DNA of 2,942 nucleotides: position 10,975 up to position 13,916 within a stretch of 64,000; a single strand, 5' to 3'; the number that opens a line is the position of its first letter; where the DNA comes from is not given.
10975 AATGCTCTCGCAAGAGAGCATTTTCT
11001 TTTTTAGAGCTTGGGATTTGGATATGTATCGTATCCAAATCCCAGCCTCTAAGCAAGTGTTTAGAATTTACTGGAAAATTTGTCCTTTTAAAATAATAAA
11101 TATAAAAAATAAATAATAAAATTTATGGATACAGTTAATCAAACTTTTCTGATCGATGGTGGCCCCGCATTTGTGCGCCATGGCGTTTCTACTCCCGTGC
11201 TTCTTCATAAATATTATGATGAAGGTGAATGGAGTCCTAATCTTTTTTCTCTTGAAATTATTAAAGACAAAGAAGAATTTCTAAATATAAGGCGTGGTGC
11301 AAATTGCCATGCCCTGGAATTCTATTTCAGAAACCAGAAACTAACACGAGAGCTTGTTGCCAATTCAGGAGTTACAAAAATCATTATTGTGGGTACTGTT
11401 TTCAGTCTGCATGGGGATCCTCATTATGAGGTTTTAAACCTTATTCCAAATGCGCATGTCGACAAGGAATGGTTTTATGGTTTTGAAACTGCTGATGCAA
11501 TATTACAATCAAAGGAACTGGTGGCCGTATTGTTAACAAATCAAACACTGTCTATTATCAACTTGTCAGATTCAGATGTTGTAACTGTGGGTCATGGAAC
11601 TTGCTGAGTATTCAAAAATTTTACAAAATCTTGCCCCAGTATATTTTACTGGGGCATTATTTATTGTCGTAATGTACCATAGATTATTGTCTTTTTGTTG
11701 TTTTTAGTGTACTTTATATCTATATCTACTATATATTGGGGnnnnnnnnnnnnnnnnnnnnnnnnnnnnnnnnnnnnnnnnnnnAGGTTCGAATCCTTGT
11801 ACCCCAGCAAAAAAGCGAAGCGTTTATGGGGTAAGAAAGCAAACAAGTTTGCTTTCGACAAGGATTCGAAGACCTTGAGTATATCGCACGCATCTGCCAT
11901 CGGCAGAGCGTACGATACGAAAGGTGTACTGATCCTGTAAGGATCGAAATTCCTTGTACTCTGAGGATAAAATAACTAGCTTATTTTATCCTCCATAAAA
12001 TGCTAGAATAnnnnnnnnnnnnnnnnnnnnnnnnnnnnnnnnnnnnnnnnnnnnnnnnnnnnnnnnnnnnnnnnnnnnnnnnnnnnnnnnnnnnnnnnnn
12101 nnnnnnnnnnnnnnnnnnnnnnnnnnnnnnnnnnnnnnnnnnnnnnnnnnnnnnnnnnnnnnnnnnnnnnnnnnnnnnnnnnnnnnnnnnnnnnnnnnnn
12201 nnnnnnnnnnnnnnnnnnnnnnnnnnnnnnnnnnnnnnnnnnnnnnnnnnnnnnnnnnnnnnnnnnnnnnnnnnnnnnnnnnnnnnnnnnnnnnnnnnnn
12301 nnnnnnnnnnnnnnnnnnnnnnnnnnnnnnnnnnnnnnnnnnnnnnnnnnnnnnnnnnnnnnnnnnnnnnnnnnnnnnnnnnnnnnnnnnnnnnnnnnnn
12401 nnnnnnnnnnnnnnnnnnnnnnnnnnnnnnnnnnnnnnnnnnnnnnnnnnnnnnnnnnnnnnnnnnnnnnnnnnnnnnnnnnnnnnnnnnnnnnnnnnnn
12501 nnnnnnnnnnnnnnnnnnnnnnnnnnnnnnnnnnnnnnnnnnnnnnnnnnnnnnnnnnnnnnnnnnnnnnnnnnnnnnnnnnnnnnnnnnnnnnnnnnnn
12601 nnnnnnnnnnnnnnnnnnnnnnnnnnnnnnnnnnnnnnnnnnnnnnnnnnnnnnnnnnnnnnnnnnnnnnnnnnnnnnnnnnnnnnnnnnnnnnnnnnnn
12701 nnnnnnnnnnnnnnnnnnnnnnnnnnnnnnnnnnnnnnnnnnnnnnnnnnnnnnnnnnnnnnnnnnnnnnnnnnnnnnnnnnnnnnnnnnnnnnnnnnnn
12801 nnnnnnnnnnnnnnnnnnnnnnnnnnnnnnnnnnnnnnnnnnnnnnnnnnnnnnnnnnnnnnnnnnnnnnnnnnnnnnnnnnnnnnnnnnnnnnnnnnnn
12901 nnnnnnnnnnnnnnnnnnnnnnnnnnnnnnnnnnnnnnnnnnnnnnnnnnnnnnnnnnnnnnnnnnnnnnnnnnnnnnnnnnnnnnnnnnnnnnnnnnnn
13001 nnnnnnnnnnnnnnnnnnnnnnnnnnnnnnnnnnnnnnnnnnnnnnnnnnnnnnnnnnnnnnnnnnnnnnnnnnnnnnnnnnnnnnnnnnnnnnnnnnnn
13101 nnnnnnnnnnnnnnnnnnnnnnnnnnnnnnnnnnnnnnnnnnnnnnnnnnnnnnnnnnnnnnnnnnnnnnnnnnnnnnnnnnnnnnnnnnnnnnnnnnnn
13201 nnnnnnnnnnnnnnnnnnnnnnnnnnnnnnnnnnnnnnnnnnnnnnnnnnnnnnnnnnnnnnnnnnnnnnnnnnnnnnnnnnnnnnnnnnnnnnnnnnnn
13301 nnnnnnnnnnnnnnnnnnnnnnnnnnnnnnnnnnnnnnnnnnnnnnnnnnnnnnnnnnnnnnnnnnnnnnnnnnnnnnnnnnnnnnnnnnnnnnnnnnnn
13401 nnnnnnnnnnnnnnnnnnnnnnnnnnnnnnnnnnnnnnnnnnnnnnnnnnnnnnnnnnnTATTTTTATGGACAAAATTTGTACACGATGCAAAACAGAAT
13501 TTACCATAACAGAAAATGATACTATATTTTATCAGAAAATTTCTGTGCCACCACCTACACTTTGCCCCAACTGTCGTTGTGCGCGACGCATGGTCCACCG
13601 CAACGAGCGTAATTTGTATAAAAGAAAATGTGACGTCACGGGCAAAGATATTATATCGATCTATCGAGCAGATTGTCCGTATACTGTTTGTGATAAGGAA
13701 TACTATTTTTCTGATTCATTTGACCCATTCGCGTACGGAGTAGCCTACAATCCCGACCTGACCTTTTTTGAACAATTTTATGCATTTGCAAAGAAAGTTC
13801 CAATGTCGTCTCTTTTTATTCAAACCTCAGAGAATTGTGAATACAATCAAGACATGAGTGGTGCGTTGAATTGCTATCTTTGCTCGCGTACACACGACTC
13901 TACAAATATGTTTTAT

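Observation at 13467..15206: A 579-aa Cys-rich protein with duplicated terminal zinc ribbons is inserted between murE and murD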

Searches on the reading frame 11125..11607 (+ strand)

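Call 3: search_protein_families(library=pfam, proteins=[window:11125-11607:+], max_evalue=0.1)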
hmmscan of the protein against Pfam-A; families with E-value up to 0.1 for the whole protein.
window:11125-11607:+ (160 aa): 1 family
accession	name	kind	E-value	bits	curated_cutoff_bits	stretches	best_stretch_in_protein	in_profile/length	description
PF21140.2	eIF4G1-like_eIF4E-bd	-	0.055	13.9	27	0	31-56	5-30/56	Translation initiation factor eIF4G-like, eIF4E-binding domain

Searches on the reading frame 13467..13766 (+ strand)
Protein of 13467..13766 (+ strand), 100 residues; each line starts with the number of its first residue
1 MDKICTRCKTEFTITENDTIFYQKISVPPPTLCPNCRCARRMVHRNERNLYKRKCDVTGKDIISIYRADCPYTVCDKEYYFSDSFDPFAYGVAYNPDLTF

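Call 52: search_protein_families(library=pfam, proteins=[window:13467-13766:+], max_evalue=10)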
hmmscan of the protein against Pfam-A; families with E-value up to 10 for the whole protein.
window:13467-13766:+ (100 aa): 5 families
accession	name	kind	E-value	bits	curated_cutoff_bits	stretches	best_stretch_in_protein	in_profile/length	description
PF13451.12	zf_Tbcl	-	4.7e-06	26.9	24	1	4-41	6-44/48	Probable treble clef domain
PF09723.15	Zn_ribbon_8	-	0.015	15.8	34.4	1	5-41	8-39/41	Zinc ribbon domain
PF13717.11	Zn_ribbon_4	-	0.46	10.9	30.3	1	1-16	1-16/36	zinc-ribbon domain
PF05207.18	Zn_ribbon_CSL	-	1.3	9.3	29.2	1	5-19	21-34/55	CSL zinc finger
PF13453.11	Zn_ribbon_TFIIB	-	4.5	7.2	22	1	4-18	1-15/41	Transcription factor zinc-finger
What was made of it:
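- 13467..13634 (+): N-terminal treble-clef zinc finger (residues 1-56; ligands C5, C8, C33, C36) followed by a basic helix. PF13451 at 26.9 bits, above the cut-off of 24 (call 52).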
